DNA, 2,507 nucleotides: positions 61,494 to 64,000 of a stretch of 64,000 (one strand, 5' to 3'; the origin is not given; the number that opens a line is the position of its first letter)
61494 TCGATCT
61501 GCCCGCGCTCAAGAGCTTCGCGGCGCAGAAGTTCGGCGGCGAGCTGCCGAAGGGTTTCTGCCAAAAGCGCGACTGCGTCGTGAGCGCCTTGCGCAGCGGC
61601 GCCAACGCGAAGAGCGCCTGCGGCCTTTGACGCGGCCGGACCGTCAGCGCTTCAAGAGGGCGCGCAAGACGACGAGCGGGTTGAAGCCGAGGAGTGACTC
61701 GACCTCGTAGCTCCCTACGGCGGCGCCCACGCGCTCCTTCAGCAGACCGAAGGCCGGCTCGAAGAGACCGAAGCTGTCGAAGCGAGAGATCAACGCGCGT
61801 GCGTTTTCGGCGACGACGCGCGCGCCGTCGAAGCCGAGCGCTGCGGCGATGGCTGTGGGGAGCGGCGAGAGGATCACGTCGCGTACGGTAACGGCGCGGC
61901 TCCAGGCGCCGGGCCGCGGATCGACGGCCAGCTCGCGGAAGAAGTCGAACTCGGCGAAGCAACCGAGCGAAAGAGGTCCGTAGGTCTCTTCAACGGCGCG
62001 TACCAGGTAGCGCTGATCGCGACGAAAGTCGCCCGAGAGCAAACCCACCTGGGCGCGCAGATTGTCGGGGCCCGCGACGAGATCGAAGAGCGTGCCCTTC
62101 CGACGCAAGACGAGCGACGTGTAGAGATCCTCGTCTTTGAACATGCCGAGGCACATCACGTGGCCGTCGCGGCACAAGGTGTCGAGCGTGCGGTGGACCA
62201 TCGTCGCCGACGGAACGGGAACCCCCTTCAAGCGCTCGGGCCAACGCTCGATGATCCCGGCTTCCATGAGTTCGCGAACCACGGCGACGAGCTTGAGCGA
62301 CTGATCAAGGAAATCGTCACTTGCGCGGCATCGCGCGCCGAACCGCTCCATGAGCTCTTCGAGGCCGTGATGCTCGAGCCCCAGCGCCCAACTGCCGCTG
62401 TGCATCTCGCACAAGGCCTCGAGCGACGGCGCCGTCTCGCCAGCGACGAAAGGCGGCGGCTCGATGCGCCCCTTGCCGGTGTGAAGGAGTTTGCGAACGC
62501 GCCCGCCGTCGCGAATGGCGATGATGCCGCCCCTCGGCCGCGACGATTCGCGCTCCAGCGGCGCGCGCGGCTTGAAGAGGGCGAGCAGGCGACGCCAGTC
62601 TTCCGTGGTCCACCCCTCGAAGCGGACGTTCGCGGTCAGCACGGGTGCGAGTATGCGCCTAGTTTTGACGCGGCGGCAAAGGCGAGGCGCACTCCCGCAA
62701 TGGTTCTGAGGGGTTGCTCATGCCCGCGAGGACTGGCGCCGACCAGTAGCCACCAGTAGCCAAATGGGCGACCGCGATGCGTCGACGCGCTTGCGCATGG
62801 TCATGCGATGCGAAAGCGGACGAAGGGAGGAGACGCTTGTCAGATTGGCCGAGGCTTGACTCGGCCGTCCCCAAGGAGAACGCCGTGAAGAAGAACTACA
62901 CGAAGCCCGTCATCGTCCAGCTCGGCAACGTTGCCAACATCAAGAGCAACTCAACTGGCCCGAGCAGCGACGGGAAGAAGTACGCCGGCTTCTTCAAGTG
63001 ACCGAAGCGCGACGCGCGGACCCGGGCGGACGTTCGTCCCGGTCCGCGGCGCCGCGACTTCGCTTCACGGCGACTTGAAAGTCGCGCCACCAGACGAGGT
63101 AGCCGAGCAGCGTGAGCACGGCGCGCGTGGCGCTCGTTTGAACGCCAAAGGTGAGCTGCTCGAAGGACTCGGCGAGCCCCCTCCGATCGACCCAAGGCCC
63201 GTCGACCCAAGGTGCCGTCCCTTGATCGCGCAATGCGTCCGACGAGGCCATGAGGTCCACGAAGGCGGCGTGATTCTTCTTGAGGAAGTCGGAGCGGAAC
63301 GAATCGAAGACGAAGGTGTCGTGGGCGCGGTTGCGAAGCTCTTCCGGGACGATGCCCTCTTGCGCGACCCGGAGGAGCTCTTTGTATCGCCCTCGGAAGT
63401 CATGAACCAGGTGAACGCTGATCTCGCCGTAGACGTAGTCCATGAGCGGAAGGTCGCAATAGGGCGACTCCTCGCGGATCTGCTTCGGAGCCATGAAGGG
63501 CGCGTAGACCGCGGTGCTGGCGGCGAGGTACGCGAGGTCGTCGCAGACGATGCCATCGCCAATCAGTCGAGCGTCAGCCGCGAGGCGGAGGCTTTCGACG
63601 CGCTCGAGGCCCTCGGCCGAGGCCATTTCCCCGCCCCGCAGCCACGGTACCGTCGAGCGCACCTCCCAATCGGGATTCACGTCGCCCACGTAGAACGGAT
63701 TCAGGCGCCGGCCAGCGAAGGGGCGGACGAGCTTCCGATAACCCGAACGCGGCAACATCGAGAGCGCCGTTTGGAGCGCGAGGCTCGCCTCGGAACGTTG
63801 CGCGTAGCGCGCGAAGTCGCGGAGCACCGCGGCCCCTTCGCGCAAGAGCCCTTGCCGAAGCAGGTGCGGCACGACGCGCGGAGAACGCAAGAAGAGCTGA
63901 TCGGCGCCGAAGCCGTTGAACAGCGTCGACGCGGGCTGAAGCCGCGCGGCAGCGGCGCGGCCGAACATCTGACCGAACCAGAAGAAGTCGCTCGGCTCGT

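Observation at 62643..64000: Candidate lasso-peptide (RiPP) locus: 38-aa precursor with strong RBS convergent on an AsnB-like cyclase gene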

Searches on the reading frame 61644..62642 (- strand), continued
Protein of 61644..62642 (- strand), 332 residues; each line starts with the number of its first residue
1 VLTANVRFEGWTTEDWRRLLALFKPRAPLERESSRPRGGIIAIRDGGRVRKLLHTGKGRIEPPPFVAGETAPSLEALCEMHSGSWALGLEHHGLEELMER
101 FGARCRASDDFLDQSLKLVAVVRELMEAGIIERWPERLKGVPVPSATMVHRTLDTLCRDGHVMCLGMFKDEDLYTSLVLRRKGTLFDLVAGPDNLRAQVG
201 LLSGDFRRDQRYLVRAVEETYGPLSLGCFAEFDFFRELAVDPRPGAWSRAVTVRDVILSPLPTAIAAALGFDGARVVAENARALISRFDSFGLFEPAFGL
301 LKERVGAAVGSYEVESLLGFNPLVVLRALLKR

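Call 31: find_related_loci(query=A3, collection=genome_contigs, flank=8000)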
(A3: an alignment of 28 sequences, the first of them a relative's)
Query A3 (626 aa) in genome_contigs; peptide patterns used: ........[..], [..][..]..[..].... (x = any residue, [..] = any of these).
395 stretches matched a pattern; 160 encode a relative of the query (tblastn E <= 1e-3); the best 80 are kept; 80 distinct loci.
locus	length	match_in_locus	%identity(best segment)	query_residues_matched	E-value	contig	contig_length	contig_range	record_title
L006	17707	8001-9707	49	26-604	3e-155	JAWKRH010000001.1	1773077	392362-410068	MAG: Polyangiaceae bacterium isolate BC1.60 BC1.60.fa-1, whole genome shotgun sequence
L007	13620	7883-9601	44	10-599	1e-138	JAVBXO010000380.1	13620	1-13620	MAG: Azonexus sp. isolate GS9 2287, whole genome shotgun sequence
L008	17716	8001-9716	43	13-605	2e-137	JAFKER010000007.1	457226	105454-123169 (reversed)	MAG: Afipia sp. isolate SCN18_30_10_14_R1_B_60_16 SCN18_30_10_14_R1_B_scaffold_58, whole genome shotgun sequence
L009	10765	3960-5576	42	61-610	7e-136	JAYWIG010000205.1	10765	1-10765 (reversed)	MAG: Betaproteobacteria bacterium isolate GLR81_GL56_UP_2_metabat_14 GLR81_GL56_UP_2_metabat_14_204, whole genome shotgu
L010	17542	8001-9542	45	67-599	3e-135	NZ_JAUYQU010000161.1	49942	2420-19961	MAG: Bradyrhizobium sp. isolate C5_concoct.bin.166 C5_k141_41228, whole genome shotgun sequence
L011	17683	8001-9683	42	14-595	1e-134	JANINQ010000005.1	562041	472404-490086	MAG: Afipia sp. isolate Bin.003_Pasture NODE_18_length_562041_cov_13.208457, whole genome shotgun sequence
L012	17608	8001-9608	45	61-617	4e-134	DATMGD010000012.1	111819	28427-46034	MAG TPA_asm: Xanthobacteraceae bacterium isolate SMAG_U13480 k141_50383, whole genome shotgun sequence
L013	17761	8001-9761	44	3-609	1e-132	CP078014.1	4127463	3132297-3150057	MAG: Bradyrhizobiaceae bacterium isolate AGun1 chromosome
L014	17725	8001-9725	42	4-599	2e-130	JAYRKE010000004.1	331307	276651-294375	MAG: Afipia sp. isolate SZ_szas3bin.7 NODE_35_length_331307_cov_2.76624, whole genome shotgun sequence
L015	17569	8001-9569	45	67-612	3e-130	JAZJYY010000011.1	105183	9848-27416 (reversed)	MAG: Pseudomonadota bacterium isolate ADI_H2L1_1_122_18_3-bin002 ADIH2L11_B002_0_000000000011, whole genome shotgun sequ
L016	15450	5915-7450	44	67-599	2e-129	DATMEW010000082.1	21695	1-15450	MAG TPA_asm: Xanthobacteraceae bacterium isolate SMAG_U13446 k141_186189, whole genome shotgun sequence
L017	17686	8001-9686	43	30-619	6e-129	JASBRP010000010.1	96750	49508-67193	MAG: Solimonas sp. isolate BWSM_106 k141_277276, whole genome shotgun sequence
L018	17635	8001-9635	43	30-599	6e-128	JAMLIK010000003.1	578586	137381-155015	MAG: Xanthobacteraceae bacterium isolate ACE_NR_PROT16 ACE_NR_PROT16_3, whole genome shotgun sequence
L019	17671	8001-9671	42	30-611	7e-127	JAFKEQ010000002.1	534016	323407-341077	MAG: Afipia sp. isolate SCN18_30_10_14_R3_P_62_188 SCN18_30_10_14_R3_P_scaffold_21, whole genome shotgun sequence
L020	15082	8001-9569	43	67-608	2e-126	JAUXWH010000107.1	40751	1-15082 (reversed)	MAG: Bradyrhizobium sp. isolate C15_maxbin.089_sub C15_k141_431086, whole genome shotgun sequence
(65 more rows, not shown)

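Call 37: search_solved_structures(query=A3, max_evalue=0.01)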
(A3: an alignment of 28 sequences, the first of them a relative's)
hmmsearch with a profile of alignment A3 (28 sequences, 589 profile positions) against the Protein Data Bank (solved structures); distinct sequences matched with E-value up to 0.01: 7.
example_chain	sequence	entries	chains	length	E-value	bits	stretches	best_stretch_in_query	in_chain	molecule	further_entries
7ylz_A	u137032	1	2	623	3.3e-08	35.5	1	447-531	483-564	hydroxyamidotransferase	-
1q15_A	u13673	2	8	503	9.6e-07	30.7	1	46-271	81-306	CarA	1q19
3n05_A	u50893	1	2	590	0.00015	23.5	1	177-262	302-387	NH(3)-dependent NAD(+) synthetase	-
3p52_A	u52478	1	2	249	0.0056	18.2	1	183-232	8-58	NH(3)-dependent NAD(+) synthetase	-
8sue_A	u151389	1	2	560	0.0085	17.6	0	176-227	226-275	Asparagine synthetase [glutamine-hydrolyzing]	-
6gq3_A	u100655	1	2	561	0.0085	17.6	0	176-227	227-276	Asparagine synthetase [glutamine-hydrolyzing]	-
9b6c_A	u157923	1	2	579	0.0089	17.6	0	176-227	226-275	Asparagine synthetase [glutamine-hydrolyzing]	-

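Call 38: search_solved_structures(query=L001:7318-7773:-, max_evalue=1)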
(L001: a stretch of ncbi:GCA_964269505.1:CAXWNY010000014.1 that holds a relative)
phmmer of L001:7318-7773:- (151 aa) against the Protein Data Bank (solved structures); distinct sequences matched with E-value up to 1: 0.

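Call 39: search_solved_structures(query=L001:7064-7321:-, max_evalue=1)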
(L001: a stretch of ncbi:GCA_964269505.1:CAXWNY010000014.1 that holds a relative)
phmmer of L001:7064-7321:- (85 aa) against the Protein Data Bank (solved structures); distinct sequences matched with E-value up to 1: 7.
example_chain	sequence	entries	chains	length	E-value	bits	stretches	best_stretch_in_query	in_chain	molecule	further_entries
5sxy_A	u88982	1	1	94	0.00078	22.9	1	5-84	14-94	Bifunctional coenzyme PQQ synthesis protein C/D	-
5v1u_A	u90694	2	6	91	0.00079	22.9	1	4-83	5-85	TbiB1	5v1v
5vrd_D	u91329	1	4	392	0.011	19.3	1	5-84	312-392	Bifunctional coenzyme PQQ synthesis protein C/D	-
1ybd_A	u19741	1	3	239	0.042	17.5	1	15-64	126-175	Uridylate kinase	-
6jx3_B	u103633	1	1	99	0.11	16.1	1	5-76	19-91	TfuB1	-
3ek5_A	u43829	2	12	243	0.42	14.3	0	15-70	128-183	Uridylate kinase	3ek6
4a7w_A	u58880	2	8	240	0.48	14.1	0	15-67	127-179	URIDYLATE KINASE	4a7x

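Call 81: find_encoding_contigs(protein=P0001, flank=4000, max_places=3)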
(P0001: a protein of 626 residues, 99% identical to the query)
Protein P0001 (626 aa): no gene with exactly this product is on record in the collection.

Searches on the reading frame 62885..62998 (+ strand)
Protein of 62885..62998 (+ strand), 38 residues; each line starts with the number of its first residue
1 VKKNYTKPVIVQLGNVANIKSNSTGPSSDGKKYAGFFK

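Call 5: search_protein_families(library=pfam, proteins=[window:62885-62998:+], max_evalue=1)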
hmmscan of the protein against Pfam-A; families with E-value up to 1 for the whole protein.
seq(38 aa): 0 families

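Call 6: search_protein_families(library=ncbifam, proteins=[window:62885-62998:+], max_evalue=1)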
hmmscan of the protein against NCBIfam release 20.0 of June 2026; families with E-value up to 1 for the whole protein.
seq(38 aa): 1 family
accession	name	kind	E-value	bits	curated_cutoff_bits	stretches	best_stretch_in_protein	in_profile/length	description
NF033528.1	lasso_cyano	subfamily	0.0011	18.9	33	1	1-19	1-19/35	lasso peptide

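Call 8: find_encoding_contigs(protein=window:62885-62998:+, flank=10000, max_places=6)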
Protein seq(38 aa) (38 aa): no gene with exactly this product is on record in the collection.

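Call 74: search_protein_representatives(alignment_id=A4)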
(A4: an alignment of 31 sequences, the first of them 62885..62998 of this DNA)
Query: 31 sequences, 37 profile positions. Proteins with E-value up to 0.001 (for the whole library): 8; up to 1e-10: 7; up to 1e-30: 0. The best 8 are listed.
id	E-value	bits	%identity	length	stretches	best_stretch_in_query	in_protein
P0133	1.2e-20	88.8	-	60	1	1-37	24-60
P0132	2.2e-20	88.0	-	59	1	1-37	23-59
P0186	6.7e-19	83.2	-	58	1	2-37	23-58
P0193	6.9e-19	83.2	-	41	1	2-37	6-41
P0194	7.1e-19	83.1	-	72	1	2-37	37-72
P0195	2.1e-17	78.4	-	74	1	2-37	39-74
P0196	4.6e-17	77.3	-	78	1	2-37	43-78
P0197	1.2e-08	50.4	-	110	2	2-30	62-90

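Call 76: find_encoding_contigs(protein=P0197, flank=8000, max_places=3)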
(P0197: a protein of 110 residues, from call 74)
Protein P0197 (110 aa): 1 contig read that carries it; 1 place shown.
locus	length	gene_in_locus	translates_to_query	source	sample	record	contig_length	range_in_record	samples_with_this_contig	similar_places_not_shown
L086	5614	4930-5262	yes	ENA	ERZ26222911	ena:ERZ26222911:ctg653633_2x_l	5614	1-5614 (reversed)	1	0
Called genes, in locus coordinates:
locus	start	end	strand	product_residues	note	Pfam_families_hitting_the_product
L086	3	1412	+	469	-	?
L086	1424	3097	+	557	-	PF00664:ABC_membrane, PF00005:ABC_tran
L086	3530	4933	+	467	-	PF00733:Asn_synthase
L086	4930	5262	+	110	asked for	-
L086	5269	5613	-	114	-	?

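Call 79: search_protein_families(library=ncbifam, alignment_id=A4, max_evalue=0.1)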
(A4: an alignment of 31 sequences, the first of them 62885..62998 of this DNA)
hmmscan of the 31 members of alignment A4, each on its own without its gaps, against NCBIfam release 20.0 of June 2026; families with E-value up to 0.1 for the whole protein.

A. member 1, window:62885-62998:+ (38 aa): 1 family
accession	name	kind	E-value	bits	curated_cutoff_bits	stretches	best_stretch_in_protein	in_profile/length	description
NF033528.1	lasso_cyano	subfamily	0.0011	18.9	33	1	1-19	1-19/35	lasso peptide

B. families by the number of members that match (of 31 scanned): 2 families
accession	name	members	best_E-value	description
NF033521.1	lasso_leader_L3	3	0.027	lasso RiPP family leader peptide-containing protein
NF033528.1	lasso_cyano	2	0.0011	lasso peptide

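Call 80: find_homologous_proteins(query=P0197, max_evalue=1)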
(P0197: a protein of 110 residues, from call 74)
Query P0197 (110 aa): 1 proteins with E <= 1 among 4 candidates.
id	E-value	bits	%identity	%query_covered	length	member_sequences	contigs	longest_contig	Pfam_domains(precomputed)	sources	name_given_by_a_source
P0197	5.8e-65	234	100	100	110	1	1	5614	-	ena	-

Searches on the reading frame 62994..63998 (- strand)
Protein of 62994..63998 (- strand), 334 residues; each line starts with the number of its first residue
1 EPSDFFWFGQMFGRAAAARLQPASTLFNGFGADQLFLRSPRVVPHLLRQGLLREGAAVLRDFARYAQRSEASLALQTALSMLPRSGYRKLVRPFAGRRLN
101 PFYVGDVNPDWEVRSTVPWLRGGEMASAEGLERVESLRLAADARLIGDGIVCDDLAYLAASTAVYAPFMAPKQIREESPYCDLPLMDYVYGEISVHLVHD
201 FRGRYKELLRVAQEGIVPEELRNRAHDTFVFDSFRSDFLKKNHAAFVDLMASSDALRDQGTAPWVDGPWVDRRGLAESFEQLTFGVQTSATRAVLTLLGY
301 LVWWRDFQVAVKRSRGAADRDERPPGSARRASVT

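Call 5: search_protein_families(library=pfam, proteins=[window:62994-63998:-], max_evalue=1)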
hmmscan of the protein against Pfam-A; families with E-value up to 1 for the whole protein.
window:62994-63998:- (334 aa): 1 family
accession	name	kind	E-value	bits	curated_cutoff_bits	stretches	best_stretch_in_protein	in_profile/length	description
PF00733.27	Asn_synthase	-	9.9e-05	22.6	21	1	178-264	239-318/354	Asparagine synthase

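Call 6: search_protein_families(library=ncbifam, proteins=[window:62994-63998:-], max_evalue=1)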
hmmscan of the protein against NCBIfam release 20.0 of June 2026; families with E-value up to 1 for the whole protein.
window:62994-63998:- (334 aa): 3 families
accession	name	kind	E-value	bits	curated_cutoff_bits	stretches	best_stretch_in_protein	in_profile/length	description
NF033561.1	macrolact_Ik_Al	subfamily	3.9e-06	25.8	300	1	24-235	319-499/561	albusnodin/ikarugamycin family macrolactam cyclase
TIGR01536.1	asn_synth_AEB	equivalog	0.004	16.2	267.1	1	179-228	469-516/517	asparagine synthase (glutamine-hydrolyzing)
NF041251.2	omp10_alpha_prot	equivalog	0.0056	16.4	100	1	261-296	37-72/124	outer membrane lipoprotein Omp10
